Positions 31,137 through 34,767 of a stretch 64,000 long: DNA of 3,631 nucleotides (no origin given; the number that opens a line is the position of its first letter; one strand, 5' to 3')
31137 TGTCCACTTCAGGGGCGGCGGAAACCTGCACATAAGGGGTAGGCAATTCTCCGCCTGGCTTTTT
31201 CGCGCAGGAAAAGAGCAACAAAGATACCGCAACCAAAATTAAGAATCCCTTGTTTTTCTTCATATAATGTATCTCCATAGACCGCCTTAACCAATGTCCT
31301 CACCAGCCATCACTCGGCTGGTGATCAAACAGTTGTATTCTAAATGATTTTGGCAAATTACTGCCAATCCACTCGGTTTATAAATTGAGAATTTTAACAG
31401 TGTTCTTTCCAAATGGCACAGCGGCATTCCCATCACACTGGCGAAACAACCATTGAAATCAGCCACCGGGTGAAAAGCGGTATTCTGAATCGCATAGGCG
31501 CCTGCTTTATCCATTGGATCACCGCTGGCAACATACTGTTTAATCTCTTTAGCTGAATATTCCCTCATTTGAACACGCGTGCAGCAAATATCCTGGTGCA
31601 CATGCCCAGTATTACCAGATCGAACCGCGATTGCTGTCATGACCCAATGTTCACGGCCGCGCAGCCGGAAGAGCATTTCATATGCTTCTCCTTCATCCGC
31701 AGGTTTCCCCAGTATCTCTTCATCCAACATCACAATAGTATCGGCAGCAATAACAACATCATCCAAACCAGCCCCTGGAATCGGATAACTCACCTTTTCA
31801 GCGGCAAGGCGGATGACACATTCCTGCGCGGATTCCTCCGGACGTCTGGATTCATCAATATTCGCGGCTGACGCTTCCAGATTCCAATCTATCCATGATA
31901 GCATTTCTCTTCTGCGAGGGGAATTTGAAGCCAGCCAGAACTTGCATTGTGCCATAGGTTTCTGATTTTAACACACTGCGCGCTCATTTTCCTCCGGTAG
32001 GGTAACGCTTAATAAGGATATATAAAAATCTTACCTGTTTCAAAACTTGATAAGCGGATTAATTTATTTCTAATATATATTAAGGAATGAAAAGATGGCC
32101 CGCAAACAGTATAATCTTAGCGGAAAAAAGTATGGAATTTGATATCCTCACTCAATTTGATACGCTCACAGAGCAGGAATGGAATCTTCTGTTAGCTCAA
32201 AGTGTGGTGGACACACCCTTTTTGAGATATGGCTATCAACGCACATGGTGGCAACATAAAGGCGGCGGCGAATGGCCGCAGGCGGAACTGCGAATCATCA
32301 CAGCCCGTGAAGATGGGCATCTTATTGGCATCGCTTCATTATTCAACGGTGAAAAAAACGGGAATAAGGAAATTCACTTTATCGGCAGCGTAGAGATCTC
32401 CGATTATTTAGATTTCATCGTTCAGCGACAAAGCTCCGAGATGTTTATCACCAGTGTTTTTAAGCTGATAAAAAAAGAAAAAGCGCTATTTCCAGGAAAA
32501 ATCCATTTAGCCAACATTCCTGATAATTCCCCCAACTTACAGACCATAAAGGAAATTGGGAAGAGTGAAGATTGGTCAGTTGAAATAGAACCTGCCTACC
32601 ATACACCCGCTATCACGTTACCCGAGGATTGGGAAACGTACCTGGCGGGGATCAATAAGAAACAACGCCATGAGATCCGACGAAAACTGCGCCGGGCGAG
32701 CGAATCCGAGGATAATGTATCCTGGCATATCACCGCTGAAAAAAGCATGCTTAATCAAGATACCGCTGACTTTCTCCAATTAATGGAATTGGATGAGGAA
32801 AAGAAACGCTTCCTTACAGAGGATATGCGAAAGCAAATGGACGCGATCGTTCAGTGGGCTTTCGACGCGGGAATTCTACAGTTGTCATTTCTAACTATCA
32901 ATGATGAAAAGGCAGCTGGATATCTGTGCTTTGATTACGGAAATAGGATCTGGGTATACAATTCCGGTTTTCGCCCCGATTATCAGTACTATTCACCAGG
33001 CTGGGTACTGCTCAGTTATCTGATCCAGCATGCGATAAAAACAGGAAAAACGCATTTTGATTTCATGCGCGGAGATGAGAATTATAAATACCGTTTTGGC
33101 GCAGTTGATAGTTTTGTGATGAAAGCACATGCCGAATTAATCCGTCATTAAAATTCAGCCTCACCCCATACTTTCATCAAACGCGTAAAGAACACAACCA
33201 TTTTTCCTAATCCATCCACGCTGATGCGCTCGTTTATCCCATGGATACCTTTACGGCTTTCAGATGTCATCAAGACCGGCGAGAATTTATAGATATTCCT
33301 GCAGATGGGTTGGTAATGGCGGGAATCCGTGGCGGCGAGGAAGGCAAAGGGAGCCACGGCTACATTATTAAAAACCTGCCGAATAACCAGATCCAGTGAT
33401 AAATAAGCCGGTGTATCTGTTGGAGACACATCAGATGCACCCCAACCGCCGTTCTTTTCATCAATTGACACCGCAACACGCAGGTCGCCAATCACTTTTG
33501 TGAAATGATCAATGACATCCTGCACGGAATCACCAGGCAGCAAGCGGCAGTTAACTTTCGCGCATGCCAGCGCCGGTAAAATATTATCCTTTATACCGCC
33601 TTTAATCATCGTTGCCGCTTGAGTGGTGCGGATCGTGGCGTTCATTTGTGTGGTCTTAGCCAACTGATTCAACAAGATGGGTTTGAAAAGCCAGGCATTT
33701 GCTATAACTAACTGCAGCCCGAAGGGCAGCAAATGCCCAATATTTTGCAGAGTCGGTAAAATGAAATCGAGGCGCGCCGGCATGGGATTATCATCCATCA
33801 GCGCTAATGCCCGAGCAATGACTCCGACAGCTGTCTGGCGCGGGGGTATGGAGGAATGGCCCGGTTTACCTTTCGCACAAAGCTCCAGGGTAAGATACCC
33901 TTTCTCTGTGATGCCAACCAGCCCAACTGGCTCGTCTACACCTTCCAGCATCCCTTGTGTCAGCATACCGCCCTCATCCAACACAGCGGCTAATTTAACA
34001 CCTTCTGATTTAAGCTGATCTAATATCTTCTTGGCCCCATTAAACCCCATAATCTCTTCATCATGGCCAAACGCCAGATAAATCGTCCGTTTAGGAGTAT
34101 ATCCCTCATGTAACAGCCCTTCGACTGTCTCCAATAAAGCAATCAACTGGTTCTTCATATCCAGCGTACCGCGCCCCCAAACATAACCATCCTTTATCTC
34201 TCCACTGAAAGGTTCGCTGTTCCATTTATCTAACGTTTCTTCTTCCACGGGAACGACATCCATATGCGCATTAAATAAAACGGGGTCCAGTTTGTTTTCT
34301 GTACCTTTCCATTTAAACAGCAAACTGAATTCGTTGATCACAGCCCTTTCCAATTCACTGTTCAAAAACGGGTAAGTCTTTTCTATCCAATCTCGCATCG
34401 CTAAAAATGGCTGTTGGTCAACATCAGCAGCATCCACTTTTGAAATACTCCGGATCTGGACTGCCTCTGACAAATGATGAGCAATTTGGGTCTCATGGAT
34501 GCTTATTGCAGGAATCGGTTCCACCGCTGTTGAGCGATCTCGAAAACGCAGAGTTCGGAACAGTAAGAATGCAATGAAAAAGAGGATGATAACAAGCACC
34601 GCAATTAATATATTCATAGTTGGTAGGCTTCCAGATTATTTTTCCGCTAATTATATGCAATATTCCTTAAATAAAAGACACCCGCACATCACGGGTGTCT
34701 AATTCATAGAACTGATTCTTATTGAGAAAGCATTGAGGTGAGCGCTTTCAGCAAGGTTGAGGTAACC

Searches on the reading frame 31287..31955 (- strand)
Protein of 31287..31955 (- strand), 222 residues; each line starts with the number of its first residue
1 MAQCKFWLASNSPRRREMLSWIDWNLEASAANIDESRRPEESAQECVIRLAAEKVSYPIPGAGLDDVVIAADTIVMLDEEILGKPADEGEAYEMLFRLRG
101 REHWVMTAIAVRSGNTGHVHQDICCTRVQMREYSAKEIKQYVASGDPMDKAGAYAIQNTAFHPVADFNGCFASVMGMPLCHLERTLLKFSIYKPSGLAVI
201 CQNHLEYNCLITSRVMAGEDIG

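Call 69: search_protein_families(library=pfam, proteins=[window:31287-31955:-], max_evalue=0.00001)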
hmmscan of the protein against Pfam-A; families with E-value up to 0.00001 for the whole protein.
window:31287-31955:- (222 aa): 1 family
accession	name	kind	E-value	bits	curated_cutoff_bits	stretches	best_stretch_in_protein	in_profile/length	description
PF02545.19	Maf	-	5.4e-50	170.1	27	1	6-188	2-186/187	Maf-like protein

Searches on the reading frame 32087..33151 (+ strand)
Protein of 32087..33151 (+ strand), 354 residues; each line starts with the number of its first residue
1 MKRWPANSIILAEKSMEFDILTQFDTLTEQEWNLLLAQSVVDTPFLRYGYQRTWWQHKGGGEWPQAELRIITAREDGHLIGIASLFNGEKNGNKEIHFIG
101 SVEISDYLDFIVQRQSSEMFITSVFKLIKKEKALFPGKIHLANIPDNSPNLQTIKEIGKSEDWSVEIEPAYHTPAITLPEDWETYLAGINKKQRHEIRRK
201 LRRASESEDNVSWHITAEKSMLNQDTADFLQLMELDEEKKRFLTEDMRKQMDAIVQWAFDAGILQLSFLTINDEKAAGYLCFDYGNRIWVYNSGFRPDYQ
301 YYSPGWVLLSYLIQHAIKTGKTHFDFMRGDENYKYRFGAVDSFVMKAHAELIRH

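Call 69: search_protein_families(library=pfam, proteins=[window:32087-33151:+], max_evalue=0.00001)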
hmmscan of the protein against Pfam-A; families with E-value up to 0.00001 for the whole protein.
window:32087-33151:+ (354 aa): 1 family
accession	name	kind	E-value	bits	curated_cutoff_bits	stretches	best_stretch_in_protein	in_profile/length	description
PF13480.13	Acetyltransf_6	-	2.9e-24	86.3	22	1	191-334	1-142/143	Acetyltransferase (GNAT) domain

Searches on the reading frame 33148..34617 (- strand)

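Call 69: search_protein_families(library=pfam, proteins=[window:33148-34617:-], max_evalue=0.00001)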
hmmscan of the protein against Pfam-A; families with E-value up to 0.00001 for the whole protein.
window:33148-34617:- (489 aa): 2 families
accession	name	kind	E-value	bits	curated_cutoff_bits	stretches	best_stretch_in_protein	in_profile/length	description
PF01546.33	Peptidase_M20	-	6.5e-32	111.6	24.6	1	114-482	1-205/206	Peptidase family M20/M25/M40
PF07687.19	M20_dimer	-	6.3e-14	52.3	21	1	237-378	2-101/107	Peptidase dimerisation domain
